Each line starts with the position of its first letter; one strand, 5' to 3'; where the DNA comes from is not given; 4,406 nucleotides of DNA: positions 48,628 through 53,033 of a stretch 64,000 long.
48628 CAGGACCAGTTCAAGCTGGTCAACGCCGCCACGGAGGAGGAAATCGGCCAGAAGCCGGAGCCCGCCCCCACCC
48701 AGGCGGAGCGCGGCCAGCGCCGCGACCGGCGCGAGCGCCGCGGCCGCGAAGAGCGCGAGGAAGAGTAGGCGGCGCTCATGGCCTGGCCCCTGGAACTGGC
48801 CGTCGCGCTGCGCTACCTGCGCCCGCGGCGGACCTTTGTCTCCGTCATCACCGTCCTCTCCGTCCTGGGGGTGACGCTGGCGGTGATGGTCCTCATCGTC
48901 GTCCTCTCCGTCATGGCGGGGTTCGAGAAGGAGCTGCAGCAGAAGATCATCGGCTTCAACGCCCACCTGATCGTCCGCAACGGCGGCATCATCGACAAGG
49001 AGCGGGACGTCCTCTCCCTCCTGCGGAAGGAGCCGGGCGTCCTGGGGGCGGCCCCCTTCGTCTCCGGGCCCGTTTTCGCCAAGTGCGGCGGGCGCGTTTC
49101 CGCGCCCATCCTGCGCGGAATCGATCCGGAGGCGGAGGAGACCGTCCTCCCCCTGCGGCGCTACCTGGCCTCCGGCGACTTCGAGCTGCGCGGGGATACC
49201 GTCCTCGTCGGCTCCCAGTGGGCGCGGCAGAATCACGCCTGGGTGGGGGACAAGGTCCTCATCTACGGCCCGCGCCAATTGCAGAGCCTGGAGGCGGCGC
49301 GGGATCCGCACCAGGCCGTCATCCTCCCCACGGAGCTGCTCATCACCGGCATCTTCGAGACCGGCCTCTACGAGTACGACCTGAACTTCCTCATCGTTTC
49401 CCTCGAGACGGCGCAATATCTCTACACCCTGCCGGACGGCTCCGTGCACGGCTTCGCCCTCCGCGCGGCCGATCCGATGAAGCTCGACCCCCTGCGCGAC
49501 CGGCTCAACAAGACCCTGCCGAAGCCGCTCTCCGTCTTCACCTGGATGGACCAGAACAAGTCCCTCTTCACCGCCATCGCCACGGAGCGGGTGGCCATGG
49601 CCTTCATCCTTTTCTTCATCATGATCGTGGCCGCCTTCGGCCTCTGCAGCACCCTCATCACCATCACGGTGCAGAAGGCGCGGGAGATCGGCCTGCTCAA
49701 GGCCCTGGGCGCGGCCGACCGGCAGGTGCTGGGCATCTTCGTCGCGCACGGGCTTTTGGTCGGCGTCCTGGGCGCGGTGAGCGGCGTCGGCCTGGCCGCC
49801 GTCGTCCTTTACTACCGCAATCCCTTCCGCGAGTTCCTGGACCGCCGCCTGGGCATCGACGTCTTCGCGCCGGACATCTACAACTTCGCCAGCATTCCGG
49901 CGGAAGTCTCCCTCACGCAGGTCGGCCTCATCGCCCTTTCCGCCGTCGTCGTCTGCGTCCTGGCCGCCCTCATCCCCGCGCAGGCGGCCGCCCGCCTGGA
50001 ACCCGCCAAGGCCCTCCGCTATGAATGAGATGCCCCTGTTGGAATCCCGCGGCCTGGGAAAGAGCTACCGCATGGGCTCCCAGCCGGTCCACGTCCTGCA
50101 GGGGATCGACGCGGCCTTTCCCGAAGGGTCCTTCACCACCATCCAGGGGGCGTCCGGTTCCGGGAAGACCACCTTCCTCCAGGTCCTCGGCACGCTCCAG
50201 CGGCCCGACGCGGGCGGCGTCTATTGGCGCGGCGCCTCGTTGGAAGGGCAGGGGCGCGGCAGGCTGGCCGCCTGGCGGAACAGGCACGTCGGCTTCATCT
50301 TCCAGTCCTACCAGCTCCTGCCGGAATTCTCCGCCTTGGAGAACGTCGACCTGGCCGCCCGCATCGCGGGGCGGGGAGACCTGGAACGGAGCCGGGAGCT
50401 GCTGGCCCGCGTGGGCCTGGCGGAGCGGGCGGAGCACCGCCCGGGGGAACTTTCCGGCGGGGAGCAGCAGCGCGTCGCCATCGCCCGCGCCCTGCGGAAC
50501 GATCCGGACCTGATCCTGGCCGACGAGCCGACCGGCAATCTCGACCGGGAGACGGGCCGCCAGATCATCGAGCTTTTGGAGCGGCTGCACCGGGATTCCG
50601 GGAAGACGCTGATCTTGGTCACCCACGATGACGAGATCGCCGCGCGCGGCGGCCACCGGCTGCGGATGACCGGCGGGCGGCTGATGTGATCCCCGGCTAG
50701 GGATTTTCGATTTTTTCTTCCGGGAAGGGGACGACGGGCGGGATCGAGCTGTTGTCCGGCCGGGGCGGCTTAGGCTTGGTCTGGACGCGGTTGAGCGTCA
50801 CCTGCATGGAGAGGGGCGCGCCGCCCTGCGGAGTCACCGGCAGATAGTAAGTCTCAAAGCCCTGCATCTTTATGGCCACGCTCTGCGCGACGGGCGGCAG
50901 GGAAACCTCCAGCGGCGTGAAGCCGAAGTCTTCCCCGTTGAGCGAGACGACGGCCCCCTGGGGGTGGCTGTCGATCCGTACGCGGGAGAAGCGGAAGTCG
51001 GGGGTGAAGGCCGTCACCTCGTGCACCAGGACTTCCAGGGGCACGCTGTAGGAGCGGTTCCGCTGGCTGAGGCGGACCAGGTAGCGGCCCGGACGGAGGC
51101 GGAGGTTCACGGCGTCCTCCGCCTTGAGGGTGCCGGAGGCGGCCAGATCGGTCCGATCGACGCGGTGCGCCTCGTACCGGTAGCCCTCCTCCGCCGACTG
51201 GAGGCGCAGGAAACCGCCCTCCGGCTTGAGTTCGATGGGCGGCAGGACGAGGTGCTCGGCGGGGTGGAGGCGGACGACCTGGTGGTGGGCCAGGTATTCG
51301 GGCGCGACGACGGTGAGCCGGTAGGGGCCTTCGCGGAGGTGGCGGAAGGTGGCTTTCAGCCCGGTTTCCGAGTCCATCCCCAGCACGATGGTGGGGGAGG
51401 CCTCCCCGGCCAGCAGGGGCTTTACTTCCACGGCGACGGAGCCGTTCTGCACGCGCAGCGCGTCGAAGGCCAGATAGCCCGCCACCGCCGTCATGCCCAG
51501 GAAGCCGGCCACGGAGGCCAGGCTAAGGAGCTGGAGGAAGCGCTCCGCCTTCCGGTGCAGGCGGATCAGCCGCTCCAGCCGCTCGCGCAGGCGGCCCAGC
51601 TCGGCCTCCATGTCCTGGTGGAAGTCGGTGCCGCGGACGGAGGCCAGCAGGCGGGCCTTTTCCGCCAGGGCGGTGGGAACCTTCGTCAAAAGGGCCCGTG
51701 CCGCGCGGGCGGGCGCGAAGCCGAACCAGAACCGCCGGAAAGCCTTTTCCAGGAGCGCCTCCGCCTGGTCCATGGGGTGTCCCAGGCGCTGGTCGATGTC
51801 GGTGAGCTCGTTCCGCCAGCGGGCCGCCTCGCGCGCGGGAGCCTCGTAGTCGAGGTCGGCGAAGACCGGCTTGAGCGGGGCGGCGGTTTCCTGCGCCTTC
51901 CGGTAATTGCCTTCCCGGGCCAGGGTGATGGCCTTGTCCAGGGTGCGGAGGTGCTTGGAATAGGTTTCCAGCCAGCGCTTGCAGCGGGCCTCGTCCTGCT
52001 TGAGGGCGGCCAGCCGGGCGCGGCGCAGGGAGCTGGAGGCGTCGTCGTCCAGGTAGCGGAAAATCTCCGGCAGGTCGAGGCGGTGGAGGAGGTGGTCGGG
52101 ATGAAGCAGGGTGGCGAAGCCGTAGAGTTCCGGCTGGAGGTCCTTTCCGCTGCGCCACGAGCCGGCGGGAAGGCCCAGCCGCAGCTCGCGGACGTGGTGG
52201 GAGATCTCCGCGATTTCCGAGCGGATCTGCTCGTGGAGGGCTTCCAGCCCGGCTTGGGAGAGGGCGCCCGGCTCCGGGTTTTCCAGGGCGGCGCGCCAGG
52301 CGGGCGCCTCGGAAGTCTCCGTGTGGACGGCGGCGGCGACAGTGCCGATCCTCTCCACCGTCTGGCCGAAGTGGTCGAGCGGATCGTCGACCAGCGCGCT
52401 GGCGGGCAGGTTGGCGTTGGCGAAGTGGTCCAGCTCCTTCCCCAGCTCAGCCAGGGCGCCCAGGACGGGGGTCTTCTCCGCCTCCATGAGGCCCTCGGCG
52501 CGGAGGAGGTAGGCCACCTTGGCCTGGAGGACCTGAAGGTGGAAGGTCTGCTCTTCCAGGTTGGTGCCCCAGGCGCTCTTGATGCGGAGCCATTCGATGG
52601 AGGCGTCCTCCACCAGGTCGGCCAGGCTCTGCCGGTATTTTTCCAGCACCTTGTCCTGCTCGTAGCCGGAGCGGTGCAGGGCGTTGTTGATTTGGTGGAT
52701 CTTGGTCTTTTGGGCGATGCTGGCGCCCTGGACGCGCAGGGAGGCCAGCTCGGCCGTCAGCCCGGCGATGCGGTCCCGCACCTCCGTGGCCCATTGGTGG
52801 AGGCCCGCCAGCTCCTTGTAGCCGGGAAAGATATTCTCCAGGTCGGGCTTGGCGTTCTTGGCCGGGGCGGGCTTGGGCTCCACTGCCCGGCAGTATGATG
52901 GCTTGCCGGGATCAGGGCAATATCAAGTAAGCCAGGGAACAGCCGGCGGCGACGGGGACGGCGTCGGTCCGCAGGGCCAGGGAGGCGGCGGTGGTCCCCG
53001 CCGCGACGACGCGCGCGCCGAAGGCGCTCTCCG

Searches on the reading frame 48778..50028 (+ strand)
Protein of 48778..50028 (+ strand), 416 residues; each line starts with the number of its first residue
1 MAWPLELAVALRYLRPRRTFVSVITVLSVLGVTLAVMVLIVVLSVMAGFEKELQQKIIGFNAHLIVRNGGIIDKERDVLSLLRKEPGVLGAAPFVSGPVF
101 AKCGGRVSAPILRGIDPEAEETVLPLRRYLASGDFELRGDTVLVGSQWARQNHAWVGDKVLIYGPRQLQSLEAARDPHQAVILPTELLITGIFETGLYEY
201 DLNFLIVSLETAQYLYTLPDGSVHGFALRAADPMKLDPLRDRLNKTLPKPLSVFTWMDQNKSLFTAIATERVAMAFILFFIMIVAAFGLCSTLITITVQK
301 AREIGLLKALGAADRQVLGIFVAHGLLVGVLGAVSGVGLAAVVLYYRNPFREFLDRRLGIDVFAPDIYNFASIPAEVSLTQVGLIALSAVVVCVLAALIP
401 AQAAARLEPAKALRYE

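Call 31: search_protein_families(library=pfam, proteins=[window:48778-50028:+], max_evalue=0.00001)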
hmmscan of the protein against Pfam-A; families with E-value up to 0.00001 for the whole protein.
window:48778-50028:+ (416 aa): 2 families
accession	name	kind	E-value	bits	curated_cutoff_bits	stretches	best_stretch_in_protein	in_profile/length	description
PF12704.14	MacB_PCD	-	1e-15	59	27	1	25-245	1-206/207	MacB-like periplasmic core domain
PF02687.27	FtsX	-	1.9e-13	50.9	25.5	1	276-409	2-120/120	FtsX-like permease C-terminal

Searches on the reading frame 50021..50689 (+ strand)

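Call 31: search_protein_families(library=pfam, proteins=[window:50021-50689:+], max_evalue=0.00001)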
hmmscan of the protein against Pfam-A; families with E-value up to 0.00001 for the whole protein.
window:50021-50689:+ (222 aa): 2 families
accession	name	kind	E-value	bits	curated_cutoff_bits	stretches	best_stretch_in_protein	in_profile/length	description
PF00005.33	ABC_tran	-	1e-28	101.1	25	1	26-171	1-136/137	ABC transporter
PF13304.12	AAA_21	-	1.4e-08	35.6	27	0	38-80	1-40/304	AAA domain, putative AbiEii toxin, Type IV TA system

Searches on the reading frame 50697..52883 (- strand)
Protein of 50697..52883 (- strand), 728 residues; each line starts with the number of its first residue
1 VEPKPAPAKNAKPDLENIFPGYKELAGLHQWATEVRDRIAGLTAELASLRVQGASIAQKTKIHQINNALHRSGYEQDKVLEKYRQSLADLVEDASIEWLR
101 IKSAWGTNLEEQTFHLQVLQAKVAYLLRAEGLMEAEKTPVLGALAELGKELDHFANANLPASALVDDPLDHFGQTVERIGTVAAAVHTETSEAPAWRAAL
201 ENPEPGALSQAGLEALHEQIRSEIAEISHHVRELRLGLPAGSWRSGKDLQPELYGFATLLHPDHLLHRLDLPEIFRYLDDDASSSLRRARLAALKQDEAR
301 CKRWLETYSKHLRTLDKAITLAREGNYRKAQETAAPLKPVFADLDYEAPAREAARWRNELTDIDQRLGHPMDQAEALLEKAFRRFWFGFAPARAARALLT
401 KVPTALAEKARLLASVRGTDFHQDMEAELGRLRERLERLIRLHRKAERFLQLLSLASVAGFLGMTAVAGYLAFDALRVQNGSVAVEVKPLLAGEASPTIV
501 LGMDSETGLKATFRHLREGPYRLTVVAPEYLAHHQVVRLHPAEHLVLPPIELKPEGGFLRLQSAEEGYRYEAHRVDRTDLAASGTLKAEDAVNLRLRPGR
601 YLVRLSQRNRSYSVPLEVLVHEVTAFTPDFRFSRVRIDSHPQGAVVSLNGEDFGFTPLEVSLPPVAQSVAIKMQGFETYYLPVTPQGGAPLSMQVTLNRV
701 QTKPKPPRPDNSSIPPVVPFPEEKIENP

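Call 31: search_protein_families(library=pfam, proteins=[window:50697-52883:-], max_evalue=0.00001)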
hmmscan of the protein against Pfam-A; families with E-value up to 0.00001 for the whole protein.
window:50697-52883:- (728 aa): 1 family
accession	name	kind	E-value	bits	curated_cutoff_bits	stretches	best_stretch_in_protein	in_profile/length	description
PF08308.17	PEGA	-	9.9e-15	54.7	20.8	1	633-700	2-70/71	PEGA domain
